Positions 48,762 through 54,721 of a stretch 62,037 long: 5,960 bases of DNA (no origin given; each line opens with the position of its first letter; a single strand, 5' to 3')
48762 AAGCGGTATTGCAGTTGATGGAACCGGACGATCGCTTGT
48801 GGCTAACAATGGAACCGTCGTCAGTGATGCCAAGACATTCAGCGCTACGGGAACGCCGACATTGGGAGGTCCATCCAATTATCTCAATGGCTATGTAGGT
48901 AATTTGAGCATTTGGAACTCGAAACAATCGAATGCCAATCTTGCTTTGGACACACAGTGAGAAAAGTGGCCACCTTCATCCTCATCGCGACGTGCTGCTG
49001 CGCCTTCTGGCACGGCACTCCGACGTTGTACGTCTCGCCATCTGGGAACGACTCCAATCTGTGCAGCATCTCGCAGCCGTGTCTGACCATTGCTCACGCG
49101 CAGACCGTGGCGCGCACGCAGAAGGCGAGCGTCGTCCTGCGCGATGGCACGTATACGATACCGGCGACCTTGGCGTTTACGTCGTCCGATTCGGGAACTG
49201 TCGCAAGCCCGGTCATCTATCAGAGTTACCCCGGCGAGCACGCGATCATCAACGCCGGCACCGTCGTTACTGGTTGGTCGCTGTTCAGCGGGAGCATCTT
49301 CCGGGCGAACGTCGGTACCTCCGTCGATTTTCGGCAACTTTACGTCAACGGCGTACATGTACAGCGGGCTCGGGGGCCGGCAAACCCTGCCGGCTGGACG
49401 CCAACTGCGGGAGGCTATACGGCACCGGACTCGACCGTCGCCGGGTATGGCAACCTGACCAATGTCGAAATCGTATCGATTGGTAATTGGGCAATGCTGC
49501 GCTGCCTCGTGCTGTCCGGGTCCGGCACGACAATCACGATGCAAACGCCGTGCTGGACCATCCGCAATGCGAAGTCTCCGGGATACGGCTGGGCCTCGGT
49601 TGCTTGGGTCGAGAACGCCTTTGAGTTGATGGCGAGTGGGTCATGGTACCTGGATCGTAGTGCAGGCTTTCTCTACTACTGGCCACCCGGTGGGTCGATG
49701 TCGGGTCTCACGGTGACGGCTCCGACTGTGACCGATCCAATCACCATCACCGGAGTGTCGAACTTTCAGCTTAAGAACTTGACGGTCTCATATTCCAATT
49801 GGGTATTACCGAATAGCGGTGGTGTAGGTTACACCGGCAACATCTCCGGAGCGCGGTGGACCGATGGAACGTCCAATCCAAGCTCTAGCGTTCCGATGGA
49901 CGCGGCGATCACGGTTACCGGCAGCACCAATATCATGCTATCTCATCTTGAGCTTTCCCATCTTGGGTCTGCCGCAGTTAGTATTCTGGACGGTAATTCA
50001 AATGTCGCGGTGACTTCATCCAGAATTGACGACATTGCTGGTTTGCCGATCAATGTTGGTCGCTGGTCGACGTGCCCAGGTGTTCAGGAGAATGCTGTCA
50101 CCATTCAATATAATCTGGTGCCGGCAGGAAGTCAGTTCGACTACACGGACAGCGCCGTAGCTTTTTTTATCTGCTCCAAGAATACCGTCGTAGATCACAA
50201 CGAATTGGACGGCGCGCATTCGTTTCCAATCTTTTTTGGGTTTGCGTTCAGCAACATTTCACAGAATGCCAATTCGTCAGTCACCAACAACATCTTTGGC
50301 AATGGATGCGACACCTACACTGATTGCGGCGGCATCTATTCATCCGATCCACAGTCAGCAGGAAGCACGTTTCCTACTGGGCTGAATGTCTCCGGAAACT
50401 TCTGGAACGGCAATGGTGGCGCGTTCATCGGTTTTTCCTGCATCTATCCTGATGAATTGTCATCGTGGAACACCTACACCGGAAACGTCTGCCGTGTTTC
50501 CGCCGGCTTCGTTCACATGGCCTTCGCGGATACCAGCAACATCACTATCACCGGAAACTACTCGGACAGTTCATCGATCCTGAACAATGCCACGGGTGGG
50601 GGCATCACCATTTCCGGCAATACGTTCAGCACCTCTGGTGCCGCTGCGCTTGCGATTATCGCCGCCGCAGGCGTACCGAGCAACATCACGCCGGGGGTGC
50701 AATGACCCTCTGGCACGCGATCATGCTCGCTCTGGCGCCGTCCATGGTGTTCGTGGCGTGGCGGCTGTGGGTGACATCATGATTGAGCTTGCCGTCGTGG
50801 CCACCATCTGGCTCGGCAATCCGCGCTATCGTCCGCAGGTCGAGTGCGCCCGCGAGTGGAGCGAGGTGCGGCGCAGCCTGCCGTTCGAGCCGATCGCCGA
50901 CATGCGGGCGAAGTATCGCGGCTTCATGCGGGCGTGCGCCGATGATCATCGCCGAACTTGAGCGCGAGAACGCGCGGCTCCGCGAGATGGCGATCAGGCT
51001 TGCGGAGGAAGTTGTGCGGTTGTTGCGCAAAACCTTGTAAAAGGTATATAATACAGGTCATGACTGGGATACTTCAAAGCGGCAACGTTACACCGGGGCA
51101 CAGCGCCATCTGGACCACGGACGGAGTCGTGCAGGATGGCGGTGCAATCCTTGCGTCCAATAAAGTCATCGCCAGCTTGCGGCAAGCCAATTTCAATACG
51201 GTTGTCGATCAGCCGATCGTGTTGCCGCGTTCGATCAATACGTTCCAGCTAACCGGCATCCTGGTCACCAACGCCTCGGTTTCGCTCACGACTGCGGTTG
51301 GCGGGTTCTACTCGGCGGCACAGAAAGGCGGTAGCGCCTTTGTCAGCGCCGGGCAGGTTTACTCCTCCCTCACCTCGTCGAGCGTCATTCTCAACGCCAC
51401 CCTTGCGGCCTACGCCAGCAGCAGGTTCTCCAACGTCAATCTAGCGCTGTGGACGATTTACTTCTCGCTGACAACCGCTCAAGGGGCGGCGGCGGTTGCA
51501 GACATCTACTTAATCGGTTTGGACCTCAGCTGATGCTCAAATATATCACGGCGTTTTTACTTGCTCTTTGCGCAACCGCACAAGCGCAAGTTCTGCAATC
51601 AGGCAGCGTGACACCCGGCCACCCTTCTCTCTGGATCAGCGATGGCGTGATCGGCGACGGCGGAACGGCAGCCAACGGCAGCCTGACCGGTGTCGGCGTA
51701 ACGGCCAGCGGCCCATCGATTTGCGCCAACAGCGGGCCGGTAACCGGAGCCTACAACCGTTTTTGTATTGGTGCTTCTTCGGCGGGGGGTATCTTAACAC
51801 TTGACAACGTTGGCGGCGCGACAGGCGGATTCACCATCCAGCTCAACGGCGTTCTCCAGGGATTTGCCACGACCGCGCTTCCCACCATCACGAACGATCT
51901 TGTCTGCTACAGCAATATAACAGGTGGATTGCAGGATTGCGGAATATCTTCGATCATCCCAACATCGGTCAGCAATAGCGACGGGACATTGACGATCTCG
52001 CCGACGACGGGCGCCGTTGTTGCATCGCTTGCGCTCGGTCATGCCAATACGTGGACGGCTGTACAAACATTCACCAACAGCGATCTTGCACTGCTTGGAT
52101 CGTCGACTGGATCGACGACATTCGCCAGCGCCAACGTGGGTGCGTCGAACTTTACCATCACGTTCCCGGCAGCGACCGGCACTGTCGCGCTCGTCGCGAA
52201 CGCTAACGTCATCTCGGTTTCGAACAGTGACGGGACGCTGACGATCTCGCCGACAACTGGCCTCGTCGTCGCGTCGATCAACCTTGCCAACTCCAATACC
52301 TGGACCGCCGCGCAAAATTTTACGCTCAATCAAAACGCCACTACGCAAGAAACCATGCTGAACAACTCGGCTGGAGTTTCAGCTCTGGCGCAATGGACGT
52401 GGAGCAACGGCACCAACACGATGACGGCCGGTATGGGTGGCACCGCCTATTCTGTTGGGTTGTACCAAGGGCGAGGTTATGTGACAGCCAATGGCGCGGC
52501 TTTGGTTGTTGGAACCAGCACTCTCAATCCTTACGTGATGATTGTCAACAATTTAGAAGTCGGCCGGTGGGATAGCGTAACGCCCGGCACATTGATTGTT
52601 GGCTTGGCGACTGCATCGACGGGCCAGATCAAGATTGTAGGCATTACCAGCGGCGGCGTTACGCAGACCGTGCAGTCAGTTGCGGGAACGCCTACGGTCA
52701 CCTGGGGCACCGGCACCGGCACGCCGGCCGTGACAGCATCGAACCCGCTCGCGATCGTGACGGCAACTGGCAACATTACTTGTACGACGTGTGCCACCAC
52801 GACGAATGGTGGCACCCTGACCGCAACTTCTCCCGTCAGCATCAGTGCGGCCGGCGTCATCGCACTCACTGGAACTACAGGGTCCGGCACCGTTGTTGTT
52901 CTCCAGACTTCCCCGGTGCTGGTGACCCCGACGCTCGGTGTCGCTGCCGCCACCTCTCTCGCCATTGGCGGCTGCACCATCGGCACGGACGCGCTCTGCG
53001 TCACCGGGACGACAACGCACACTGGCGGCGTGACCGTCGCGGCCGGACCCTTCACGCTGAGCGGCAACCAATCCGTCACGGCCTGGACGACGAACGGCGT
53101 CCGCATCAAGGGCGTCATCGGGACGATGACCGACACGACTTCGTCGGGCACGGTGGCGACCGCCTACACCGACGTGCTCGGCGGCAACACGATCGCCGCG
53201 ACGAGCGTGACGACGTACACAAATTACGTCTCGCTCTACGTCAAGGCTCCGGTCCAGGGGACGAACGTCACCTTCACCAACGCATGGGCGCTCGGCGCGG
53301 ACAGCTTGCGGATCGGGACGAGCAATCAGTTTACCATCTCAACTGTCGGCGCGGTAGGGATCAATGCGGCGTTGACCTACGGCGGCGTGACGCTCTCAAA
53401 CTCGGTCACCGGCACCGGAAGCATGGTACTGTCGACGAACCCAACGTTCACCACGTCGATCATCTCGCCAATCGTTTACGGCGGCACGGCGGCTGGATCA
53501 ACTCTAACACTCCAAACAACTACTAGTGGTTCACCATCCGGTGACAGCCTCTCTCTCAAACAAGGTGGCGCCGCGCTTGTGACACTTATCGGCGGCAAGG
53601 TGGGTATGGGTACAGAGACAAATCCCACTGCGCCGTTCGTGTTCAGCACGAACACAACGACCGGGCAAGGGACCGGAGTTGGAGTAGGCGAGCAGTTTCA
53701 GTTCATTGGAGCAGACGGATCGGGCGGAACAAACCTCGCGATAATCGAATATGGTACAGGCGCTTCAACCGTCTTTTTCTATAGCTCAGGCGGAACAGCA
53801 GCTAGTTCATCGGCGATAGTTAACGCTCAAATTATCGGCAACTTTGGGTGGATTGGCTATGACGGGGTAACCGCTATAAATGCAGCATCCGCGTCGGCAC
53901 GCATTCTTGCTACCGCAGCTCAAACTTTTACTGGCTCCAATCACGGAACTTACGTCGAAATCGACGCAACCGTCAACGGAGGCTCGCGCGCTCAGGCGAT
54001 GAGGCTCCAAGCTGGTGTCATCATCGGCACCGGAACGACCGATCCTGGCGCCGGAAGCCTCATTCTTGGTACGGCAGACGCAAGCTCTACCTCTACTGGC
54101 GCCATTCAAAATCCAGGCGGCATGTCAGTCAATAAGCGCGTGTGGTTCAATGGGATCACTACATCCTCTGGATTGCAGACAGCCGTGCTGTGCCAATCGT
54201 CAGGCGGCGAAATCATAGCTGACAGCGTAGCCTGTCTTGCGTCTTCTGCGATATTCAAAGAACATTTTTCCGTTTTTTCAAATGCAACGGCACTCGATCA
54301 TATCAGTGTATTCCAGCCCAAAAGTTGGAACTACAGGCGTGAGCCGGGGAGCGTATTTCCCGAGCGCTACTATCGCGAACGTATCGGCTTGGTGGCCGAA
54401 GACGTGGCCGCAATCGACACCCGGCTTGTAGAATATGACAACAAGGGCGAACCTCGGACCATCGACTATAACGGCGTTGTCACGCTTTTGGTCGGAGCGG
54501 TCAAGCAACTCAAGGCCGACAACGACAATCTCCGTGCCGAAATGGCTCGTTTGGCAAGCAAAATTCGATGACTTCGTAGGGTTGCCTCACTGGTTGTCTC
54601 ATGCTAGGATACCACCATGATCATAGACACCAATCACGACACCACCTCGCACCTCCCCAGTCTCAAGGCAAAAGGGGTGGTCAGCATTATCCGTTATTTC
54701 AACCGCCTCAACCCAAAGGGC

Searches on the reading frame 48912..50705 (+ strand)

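Call 33: search_protein_families(library=pfam, proteins=[window:48912-50705:+], max_evalue=0.01)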
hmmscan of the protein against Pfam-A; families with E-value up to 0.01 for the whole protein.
window:48912-50705:+ (597 aa): 1 family
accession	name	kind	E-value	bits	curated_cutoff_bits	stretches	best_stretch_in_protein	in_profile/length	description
PF21231.2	GH141_M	-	2.8e-05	24.5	27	1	135-258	13-155/156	GH141 insertion domain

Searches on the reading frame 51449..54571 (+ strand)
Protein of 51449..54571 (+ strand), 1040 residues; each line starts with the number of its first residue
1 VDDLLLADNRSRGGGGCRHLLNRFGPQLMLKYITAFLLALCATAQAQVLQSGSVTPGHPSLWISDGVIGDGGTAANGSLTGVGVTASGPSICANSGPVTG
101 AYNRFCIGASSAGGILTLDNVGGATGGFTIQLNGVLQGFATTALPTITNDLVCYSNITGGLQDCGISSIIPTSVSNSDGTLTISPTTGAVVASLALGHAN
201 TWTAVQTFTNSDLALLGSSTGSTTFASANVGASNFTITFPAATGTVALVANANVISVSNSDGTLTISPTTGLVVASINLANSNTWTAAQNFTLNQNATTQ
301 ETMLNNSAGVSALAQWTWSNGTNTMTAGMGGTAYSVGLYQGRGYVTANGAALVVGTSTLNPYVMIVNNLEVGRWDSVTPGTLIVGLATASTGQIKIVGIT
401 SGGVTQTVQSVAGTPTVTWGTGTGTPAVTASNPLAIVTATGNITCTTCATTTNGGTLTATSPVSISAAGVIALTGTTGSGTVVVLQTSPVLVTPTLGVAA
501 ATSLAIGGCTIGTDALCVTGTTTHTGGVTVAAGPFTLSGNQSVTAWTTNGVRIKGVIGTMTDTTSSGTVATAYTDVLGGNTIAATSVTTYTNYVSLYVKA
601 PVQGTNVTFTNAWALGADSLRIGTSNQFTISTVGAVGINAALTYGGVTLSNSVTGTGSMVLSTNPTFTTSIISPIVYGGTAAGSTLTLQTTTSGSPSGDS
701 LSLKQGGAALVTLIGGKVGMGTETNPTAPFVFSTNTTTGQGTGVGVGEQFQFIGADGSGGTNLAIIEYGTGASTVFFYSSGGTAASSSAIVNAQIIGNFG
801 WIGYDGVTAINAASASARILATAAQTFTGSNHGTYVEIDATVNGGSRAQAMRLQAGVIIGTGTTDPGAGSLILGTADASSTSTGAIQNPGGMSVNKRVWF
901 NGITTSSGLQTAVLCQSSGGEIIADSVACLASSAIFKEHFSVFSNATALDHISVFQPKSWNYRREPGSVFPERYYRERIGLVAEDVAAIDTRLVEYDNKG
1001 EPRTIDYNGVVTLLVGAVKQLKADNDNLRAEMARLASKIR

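Call 74: search_protein_families(library=pfam, proteins=[window:51449-54571:+], max_evalue=0.01)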
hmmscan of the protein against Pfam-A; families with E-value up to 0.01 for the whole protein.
window:51449-54571:+ (1040 aa): 1 family
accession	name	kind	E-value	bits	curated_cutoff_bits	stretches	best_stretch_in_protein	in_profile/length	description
PF13884.11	Peptidase_S74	-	0.002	18.8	22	1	934-994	3-57/58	Chaperone of endosialidase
